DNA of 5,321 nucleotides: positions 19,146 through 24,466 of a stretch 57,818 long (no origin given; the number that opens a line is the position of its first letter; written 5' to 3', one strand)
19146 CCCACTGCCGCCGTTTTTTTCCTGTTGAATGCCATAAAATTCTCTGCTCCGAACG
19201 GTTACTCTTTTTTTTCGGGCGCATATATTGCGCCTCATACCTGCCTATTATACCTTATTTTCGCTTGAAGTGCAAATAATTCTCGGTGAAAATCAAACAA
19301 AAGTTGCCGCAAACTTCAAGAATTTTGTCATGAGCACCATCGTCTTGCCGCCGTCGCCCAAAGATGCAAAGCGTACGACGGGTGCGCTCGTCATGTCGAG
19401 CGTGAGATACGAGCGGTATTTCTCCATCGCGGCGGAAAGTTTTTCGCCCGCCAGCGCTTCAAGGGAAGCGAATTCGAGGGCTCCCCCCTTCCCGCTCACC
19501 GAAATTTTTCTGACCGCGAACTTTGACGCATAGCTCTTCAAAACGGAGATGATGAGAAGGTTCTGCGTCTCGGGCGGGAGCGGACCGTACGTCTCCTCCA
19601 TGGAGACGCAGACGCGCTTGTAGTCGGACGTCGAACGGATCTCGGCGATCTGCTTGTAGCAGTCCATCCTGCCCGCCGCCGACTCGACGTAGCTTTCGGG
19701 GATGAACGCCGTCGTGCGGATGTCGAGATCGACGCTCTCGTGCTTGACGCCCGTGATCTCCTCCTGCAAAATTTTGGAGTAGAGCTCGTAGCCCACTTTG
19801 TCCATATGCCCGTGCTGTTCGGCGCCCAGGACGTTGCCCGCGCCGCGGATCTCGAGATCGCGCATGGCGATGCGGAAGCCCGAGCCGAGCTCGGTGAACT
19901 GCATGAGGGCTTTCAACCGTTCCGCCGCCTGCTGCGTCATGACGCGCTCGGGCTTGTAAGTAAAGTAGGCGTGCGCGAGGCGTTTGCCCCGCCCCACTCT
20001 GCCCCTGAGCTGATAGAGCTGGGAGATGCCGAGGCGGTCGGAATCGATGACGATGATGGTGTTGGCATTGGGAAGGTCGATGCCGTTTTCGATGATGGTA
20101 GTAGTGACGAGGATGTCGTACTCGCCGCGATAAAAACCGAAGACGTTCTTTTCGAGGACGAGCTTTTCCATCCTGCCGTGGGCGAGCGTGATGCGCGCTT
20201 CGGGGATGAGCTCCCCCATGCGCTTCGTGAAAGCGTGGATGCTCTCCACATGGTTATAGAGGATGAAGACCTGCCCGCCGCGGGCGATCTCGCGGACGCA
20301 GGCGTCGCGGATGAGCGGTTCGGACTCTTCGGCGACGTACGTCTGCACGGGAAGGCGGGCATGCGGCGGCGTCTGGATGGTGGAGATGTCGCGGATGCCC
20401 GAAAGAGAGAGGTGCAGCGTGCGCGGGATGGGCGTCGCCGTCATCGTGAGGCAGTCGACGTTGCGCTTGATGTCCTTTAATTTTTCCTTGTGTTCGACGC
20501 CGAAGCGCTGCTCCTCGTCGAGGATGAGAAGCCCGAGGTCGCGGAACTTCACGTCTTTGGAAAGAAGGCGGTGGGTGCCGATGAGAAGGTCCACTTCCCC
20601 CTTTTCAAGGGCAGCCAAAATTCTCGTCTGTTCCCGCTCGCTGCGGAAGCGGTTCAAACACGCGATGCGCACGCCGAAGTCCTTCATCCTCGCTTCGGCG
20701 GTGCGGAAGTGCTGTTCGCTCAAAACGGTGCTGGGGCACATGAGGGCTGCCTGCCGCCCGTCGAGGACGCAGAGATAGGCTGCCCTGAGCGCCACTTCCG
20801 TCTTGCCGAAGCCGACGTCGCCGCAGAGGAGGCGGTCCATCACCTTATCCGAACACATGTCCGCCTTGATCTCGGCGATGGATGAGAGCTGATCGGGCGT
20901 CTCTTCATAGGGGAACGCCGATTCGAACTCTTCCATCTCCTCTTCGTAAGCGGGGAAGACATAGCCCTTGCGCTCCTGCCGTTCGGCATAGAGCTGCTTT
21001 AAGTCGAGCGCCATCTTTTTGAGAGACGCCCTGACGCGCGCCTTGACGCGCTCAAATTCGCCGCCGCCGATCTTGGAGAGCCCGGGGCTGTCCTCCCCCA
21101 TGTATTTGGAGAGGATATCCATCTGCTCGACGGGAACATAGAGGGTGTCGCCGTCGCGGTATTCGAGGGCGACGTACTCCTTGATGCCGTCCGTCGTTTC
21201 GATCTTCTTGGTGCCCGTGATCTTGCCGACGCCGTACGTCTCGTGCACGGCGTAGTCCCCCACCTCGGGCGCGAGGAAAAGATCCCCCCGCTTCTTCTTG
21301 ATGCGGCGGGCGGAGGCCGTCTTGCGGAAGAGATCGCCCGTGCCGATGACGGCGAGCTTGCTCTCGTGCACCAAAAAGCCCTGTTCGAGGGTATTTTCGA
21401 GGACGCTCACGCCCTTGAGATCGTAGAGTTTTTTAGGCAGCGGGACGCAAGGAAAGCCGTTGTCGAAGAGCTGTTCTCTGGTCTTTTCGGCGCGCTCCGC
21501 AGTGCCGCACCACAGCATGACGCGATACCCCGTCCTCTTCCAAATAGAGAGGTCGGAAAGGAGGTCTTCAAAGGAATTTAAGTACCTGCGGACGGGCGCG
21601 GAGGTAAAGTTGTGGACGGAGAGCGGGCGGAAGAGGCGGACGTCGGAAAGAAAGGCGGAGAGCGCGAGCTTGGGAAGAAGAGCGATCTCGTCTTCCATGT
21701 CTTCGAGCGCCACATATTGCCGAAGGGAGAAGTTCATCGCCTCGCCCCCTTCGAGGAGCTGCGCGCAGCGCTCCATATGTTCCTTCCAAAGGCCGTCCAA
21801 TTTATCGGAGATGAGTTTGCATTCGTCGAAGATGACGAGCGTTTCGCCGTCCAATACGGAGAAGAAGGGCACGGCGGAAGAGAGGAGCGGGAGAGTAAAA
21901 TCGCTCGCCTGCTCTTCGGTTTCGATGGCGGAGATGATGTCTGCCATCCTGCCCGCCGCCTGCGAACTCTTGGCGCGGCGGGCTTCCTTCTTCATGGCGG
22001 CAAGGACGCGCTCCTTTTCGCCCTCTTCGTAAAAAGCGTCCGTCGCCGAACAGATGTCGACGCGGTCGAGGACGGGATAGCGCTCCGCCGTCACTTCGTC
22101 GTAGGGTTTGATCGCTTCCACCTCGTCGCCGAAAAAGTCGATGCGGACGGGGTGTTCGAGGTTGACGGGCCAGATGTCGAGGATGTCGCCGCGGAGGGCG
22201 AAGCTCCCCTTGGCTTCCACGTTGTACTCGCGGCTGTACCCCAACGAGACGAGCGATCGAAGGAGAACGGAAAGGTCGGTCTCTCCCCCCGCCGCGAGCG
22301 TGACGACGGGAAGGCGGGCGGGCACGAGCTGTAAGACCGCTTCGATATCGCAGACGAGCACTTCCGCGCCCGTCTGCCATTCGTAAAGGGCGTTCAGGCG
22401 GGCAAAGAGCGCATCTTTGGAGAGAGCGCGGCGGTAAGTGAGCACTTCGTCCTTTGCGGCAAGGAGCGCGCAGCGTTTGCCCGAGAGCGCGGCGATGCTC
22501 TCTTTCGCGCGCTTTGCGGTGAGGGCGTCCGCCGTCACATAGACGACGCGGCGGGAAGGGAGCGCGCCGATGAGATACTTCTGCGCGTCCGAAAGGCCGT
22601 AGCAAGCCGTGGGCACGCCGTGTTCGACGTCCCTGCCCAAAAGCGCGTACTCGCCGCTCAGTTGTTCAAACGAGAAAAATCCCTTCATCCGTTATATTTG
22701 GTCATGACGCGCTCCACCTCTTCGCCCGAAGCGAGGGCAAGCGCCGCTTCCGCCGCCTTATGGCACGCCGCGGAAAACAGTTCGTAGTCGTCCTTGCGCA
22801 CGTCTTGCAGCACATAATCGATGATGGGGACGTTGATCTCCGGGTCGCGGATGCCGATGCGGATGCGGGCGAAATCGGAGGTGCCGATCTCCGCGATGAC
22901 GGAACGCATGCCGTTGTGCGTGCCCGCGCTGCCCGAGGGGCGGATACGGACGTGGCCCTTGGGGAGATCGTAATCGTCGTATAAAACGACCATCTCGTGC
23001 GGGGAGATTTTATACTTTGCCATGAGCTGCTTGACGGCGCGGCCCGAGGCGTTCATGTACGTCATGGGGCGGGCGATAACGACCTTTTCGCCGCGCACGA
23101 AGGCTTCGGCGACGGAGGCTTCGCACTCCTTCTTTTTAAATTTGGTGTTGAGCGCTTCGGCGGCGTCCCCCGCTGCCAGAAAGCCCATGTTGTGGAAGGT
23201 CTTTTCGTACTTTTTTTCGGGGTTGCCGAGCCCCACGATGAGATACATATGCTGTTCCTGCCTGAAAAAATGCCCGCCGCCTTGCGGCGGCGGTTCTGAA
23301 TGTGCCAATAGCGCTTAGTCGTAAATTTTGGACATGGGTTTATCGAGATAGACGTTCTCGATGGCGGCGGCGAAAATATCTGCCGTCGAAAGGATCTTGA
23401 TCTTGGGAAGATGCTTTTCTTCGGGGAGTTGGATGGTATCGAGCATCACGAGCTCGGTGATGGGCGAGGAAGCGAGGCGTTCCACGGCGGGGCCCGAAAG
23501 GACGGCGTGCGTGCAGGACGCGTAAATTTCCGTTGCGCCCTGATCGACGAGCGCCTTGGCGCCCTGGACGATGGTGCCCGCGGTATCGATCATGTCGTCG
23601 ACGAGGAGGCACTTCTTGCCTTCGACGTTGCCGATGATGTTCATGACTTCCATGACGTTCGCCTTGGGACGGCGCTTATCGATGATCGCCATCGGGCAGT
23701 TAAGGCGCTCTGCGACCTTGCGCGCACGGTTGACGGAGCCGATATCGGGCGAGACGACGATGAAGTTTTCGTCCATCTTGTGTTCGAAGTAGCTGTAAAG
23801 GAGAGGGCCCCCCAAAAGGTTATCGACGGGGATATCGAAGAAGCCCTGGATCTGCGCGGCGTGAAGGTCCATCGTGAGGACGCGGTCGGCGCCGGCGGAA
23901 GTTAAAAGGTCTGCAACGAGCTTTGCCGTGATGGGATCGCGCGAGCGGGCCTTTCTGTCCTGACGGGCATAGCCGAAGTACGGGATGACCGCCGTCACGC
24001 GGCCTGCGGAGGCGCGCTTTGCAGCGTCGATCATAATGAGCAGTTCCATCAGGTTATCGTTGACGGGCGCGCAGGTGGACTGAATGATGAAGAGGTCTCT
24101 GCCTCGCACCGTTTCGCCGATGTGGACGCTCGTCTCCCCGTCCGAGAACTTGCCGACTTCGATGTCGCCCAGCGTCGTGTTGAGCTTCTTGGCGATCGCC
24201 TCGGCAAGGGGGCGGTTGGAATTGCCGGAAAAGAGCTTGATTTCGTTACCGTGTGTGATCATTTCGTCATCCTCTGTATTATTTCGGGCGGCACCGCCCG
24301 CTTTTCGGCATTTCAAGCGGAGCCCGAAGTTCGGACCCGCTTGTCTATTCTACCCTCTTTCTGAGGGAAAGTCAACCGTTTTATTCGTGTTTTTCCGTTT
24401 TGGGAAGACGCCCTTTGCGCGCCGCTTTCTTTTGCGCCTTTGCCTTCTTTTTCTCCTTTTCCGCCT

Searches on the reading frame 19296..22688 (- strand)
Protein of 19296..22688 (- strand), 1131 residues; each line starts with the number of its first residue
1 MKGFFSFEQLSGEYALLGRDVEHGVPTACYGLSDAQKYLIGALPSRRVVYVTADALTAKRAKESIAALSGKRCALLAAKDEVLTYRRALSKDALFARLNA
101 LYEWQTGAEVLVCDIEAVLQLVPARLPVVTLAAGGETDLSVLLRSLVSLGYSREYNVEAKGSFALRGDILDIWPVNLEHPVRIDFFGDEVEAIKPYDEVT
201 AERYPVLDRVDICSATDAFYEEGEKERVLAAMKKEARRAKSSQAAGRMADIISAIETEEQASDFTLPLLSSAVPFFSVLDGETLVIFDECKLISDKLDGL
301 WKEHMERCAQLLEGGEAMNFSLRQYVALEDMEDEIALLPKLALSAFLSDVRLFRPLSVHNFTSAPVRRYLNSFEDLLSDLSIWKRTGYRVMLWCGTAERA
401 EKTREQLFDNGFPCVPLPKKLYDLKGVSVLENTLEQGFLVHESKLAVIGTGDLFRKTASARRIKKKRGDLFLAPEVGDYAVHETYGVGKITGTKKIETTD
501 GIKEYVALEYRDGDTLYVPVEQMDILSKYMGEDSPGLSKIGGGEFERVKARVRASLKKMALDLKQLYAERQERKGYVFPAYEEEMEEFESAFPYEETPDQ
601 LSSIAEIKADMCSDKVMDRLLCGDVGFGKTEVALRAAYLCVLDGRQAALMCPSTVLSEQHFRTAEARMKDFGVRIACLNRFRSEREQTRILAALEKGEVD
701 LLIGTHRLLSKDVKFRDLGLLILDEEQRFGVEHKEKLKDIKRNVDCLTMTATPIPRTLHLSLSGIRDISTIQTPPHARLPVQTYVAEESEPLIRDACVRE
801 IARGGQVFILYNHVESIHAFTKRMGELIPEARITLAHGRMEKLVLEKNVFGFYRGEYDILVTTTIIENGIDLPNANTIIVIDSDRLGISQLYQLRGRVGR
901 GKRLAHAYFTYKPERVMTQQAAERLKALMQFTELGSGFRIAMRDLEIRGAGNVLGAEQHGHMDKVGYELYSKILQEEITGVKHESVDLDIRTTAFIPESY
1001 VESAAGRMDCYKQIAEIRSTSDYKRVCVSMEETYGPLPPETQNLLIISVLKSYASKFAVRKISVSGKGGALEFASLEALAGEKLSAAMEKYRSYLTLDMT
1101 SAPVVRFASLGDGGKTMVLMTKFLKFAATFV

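Call 49: search_protein_families(library=pfam, proteins=[window:19296-22688:-], max_evalue=0.00001)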
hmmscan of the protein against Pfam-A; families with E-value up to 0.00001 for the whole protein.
window:19296-22688:- (1131 aa): 5 families
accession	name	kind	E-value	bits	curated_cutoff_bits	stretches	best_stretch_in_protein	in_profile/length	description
PF00270.35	DEAD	-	1.8e-23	83.5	26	1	597-757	1-163/167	DEAD/DEAH box helicase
PF00271.37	Helicase_C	-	8.7e-22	77.9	23.5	1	800-901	11-109/110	Helicase conserved C-terminal domain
PF17757.6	UvrB_inter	-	2e-21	76.3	22.9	1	129-216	1-89/91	UvrB interaction domain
PF03461.20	TRCF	-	1.4e-18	67.5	25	1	991-1079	2-90/95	TRCF domain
PF02559.22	CarD_TRCF_RID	-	1.2e-17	64.2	23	1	475-530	2-57/57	CarD-like/TRCF RID domain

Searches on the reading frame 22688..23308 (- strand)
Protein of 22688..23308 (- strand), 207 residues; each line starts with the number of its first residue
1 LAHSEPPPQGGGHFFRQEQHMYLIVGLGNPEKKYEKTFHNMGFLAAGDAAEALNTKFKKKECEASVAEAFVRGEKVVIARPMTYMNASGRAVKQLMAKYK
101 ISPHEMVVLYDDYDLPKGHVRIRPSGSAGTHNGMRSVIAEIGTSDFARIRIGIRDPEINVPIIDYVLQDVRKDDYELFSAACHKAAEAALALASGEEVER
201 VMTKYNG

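Call 49: search_protein_families(library=pfam, proteins=[window:22688-23308:-], max_evalue=0.00001)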
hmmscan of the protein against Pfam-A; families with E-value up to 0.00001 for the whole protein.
window:22688-23308:- (207 aa): 1 family
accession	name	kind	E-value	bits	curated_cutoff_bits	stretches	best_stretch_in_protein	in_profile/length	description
PF01195.25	Pept_tRNA_hydro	-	1.8e-59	201.1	27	1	23-206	1-183/183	Peptidyl-tRNA hydrolase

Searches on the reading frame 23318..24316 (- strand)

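Call 49: search_protein_families(library=pfam, proteins=[window:23318-24316:-], max_evalue=0.00001)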
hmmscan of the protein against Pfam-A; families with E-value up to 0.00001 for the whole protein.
window:23318-24316:- (333 aa): 3 families
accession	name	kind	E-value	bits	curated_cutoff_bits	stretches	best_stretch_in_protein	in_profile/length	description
PF13793.12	Pribosyltran_N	-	5.7e-58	194.3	25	1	26-142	1-117/117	N-terminal domain of ribose phosphate pyrophosphokinase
PF14572.12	Pribosyl_synth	-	2.5e-22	80.1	27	1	224-332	74-183/184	Phosphoribosyl synthetase-associated domain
PF00156.33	Pribosyltran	-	3.9e-18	65.7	26.3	1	172-275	18-129/158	Phosphoribosyl transferase domain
